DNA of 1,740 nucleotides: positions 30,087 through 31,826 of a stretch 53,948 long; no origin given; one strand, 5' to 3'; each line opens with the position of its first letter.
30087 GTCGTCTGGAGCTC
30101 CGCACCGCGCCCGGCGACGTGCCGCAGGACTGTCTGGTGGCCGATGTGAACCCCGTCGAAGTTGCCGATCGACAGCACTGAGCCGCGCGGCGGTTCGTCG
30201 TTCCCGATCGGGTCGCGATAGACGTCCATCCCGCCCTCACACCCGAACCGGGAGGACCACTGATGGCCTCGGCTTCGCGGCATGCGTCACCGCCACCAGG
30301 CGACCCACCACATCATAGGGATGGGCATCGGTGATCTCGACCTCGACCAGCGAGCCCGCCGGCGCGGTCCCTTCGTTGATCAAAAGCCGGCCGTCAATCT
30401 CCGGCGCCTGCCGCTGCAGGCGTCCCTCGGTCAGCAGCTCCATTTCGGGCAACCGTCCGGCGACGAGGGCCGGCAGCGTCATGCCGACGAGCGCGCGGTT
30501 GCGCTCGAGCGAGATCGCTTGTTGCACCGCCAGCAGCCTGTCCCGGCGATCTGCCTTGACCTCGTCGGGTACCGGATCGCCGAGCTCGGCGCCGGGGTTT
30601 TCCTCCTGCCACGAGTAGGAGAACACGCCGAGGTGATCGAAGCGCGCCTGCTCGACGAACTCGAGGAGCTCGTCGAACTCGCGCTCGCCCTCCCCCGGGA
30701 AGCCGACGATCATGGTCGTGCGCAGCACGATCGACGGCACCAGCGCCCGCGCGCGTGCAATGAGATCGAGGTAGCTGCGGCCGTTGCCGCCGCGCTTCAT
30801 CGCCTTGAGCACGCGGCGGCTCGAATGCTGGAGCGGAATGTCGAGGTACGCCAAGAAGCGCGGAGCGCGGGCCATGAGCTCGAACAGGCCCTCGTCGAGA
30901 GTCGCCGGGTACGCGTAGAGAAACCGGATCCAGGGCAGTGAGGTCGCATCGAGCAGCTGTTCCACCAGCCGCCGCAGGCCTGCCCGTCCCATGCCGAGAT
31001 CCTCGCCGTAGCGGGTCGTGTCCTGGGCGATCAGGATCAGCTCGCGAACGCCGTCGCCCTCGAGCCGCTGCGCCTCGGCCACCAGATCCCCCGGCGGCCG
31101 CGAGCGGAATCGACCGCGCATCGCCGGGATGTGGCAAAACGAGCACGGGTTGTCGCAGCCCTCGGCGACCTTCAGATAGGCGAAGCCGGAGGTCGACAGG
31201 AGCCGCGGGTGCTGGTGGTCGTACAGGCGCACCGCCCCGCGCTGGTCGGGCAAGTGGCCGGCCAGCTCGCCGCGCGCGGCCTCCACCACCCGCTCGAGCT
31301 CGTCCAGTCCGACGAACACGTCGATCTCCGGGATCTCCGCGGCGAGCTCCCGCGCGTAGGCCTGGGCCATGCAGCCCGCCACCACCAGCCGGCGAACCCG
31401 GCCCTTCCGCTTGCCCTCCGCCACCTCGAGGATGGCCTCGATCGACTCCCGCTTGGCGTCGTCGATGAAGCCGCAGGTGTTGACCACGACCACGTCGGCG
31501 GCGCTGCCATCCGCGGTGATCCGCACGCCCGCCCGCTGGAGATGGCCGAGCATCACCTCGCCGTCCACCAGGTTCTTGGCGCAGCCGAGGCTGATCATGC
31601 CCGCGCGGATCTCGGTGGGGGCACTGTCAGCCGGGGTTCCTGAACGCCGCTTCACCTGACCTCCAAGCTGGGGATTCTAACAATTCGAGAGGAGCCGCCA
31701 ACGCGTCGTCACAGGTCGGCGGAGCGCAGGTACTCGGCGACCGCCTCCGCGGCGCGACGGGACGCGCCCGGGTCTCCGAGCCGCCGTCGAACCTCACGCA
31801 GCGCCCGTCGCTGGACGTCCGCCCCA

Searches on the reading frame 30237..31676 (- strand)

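Call 61: search_protein_families(library=pfam, proteins=[window:30237-31676:-], max_evalue=0.00001)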
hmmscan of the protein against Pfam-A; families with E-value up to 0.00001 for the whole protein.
window:30237-31676:- (479 aa): 3 families
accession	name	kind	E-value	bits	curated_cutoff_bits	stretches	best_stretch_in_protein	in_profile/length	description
PF00919.26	UPF0004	-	8.4e-26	90.3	27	1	26-123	3-98/98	Uncharacterized protein family UPF0004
PF04055.27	Radical_SAM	-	5.7e-24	85.6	29.5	1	170-341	3-166/166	Radical SAM superfamily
PF18693.7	TRAM_2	-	9.7e-13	48.5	27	1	397-461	1-63/63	TRAM domain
